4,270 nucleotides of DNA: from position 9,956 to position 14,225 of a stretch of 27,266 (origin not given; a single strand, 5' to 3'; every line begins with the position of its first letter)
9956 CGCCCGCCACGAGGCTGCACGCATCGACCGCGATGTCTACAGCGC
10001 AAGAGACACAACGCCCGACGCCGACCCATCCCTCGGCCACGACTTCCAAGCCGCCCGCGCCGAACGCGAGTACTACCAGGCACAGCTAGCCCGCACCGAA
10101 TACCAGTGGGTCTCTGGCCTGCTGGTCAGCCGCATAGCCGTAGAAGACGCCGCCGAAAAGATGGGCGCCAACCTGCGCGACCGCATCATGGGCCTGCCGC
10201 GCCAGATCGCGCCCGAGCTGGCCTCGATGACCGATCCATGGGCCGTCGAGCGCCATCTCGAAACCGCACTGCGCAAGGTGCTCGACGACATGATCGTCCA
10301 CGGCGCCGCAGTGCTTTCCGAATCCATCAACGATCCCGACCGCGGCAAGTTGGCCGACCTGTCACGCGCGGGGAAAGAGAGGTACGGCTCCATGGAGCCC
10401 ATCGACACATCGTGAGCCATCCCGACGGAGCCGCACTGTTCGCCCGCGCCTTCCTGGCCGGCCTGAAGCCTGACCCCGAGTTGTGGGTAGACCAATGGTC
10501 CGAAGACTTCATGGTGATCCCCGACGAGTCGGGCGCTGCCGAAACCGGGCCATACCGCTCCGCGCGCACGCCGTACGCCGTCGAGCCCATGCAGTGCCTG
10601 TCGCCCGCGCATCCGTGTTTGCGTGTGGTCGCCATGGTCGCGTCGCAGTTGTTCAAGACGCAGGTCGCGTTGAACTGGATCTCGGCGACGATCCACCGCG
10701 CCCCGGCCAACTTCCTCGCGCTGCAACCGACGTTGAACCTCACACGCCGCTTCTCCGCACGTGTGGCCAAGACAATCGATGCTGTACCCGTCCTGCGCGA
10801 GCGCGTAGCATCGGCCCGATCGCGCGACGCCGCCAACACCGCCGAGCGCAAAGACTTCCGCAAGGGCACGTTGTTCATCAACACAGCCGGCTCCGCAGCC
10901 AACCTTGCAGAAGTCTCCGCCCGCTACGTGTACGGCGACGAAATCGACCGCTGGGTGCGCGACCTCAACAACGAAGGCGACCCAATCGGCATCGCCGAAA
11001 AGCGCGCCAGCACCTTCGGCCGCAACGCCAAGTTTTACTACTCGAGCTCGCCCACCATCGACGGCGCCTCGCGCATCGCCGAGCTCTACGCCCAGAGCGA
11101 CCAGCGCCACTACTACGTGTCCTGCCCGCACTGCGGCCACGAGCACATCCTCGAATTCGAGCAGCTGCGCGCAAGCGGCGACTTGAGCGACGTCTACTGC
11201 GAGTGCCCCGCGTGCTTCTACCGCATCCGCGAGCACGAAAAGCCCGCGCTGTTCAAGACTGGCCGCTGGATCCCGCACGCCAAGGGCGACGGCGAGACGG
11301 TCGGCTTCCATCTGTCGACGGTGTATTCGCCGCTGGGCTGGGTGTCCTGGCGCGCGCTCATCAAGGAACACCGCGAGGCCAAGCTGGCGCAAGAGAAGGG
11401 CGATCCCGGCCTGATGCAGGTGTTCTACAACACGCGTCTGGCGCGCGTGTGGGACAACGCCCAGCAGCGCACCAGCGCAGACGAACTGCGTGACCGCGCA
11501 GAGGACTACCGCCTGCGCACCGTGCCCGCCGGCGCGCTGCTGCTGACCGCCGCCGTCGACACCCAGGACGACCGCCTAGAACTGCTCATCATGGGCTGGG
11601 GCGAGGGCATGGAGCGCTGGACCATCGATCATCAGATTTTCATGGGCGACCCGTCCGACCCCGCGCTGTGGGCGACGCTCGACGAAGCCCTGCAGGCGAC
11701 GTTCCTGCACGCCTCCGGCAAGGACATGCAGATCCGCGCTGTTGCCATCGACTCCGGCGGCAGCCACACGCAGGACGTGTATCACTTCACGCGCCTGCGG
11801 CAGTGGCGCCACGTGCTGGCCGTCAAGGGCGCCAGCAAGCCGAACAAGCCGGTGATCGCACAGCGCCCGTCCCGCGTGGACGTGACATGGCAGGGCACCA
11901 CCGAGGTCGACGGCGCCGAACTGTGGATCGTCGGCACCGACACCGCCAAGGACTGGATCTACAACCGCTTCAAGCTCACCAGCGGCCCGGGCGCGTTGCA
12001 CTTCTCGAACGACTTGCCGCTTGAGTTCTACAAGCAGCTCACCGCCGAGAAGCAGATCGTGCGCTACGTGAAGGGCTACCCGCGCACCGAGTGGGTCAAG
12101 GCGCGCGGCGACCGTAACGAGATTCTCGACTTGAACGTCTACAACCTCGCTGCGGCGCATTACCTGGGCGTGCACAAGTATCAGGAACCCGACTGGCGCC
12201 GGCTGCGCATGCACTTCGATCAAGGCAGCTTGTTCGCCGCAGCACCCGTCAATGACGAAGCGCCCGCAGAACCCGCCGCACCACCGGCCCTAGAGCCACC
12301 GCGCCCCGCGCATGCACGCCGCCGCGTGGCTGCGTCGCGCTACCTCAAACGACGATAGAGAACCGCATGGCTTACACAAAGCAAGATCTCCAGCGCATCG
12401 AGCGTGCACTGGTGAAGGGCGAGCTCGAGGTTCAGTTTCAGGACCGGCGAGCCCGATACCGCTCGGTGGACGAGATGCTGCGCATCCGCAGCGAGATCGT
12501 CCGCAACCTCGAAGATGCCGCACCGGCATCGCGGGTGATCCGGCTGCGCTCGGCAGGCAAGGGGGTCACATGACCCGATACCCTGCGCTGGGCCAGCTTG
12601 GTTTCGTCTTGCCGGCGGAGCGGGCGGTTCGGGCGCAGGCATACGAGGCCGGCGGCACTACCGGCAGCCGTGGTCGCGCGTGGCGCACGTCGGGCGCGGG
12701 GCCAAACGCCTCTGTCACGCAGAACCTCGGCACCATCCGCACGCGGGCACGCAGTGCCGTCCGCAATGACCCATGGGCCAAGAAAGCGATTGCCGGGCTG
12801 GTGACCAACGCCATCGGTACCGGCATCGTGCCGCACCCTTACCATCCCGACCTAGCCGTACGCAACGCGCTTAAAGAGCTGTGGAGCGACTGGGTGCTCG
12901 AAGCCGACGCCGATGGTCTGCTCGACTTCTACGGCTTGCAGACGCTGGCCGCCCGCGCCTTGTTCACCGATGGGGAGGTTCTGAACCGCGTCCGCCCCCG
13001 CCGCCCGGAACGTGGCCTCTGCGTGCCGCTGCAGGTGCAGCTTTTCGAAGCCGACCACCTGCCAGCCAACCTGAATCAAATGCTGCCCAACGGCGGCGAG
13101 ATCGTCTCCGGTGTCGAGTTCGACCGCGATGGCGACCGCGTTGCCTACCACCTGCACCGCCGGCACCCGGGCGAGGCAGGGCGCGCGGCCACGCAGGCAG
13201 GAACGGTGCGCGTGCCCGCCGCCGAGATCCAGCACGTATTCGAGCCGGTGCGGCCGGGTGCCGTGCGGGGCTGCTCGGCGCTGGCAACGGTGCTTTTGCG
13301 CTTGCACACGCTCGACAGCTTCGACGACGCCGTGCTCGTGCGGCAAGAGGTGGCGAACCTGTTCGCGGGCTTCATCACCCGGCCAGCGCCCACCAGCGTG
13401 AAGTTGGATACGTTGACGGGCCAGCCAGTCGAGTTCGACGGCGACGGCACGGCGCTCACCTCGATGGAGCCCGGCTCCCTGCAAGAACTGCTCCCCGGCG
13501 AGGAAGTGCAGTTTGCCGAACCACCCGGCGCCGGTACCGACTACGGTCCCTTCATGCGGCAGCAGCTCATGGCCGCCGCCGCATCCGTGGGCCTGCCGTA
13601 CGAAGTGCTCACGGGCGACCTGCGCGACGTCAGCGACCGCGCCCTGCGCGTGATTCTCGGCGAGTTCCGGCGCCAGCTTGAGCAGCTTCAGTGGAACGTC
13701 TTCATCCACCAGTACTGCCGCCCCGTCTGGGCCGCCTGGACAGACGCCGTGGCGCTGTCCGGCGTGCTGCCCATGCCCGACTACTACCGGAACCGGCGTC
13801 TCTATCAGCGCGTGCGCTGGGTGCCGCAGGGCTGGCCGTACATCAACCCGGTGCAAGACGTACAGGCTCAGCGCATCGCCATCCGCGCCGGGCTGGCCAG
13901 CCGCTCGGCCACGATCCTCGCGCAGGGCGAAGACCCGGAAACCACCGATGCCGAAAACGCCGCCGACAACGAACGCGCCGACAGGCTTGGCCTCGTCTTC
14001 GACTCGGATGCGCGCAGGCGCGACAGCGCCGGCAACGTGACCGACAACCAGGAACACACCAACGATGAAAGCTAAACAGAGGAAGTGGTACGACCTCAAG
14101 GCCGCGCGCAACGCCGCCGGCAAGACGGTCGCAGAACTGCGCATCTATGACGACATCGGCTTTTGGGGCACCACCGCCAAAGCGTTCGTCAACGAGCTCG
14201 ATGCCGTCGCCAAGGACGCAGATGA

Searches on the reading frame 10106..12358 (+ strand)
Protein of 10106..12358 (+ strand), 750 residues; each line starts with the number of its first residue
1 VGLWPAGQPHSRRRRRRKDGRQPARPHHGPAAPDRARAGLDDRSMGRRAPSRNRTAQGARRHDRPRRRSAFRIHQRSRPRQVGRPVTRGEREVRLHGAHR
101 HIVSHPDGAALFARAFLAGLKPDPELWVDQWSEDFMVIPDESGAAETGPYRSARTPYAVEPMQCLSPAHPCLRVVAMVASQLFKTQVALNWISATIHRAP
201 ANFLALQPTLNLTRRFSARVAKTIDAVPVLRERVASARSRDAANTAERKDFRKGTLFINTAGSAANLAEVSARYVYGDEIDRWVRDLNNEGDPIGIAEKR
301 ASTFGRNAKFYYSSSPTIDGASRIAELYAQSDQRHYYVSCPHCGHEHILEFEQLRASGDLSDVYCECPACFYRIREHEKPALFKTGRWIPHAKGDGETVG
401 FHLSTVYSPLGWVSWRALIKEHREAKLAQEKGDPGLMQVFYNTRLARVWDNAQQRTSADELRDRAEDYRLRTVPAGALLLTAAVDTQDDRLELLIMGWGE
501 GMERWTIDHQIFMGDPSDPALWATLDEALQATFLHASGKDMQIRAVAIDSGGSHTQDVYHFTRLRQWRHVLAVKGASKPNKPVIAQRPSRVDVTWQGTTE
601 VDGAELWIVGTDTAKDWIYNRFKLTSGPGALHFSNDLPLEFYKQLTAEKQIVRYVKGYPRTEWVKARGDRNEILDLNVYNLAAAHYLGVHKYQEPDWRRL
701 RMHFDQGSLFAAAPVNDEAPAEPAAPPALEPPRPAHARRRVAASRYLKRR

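Call 85: search_protein_families(library=pfam, proteins=[window:10106-12358:+], max_evalue=0.01)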
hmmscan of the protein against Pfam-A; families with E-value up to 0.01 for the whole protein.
window:10106-12358:+ (750 aa): 3 families
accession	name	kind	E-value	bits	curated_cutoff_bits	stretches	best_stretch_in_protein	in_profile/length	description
PF20454.4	GpA_nuclease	-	5e-103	344.8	22.5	1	398-694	1-291/294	Terminase large subunit gpA, endonuclease domain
PF05876.18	GpA_ATPase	-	1.2e-74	251.6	25.6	1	145-388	2-247/247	Phage terminase large subunit gpA, ATPase domain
PF05207.18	Zn_ribbon_CSL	-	0.006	16.7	29.2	0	325-370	6-46/55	CSL zinc finger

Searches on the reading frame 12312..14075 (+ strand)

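Call 85: search_protein_families(library=pfam, proteins=[window:12312-14075:+], max_evalue=0.01)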
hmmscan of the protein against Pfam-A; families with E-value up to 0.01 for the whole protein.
window:12312-14075:+ (587 aa): 1 family
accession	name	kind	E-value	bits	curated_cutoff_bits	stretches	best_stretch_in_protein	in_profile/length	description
PF05136.18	Phage_portal_2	-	1e-109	367.4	32.9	1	118-460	2-354/354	Phage portal protein, lambda family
